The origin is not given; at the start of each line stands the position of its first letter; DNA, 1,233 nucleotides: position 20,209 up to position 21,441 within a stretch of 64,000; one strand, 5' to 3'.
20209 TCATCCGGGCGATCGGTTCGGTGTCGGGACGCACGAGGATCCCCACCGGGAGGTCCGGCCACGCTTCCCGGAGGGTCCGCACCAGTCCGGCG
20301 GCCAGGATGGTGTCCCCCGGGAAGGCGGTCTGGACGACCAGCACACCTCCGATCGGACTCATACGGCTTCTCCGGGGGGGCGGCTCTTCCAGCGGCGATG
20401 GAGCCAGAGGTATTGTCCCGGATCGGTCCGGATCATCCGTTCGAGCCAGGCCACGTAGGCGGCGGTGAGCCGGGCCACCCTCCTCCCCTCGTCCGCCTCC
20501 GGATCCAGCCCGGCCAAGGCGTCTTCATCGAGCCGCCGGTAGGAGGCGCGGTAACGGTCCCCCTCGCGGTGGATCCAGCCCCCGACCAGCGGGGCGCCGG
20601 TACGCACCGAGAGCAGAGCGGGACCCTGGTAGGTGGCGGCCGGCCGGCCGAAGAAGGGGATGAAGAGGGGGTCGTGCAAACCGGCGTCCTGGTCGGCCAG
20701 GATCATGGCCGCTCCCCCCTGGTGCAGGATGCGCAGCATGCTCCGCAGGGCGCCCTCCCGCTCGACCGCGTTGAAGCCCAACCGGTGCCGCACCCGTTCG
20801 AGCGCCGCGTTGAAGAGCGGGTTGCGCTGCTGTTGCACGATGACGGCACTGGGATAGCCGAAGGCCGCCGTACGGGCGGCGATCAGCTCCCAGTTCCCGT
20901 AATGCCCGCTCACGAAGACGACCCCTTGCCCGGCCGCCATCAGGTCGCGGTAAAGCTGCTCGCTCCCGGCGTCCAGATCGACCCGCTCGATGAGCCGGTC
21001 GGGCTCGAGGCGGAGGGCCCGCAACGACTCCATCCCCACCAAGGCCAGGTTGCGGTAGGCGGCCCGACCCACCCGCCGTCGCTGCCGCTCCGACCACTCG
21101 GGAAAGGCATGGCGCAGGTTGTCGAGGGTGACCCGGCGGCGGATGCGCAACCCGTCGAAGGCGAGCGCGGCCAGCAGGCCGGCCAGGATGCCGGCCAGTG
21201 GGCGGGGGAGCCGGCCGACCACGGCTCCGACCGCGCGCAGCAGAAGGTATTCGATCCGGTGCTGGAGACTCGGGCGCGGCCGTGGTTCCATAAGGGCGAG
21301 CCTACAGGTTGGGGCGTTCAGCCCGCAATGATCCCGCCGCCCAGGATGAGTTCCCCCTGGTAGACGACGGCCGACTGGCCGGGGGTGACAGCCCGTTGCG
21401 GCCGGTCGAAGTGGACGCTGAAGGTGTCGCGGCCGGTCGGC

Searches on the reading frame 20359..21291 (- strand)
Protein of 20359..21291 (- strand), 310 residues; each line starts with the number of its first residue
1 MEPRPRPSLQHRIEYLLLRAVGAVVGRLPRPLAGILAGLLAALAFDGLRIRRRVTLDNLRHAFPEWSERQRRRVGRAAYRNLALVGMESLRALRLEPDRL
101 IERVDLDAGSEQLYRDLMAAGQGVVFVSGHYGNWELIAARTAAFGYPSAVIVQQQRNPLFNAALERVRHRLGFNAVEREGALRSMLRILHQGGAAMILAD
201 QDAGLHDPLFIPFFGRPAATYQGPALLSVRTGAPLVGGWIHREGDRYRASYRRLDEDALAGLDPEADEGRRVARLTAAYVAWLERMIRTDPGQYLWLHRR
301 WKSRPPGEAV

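Call 53: search_protein_families(library=pfam, proteins=[window:20359-21291:-], max_evalue=0.00001)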
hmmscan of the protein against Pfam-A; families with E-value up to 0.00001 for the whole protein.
window:20359-21291:- (310 aa): 1 family
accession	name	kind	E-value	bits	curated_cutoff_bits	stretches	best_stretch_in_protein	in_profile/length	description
PF03279.18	Lip_A_acyltrans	-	2.1e-46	158.9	22.3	1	8-302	7-294/295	Bacterial lipid A biosynthesis acyltransferase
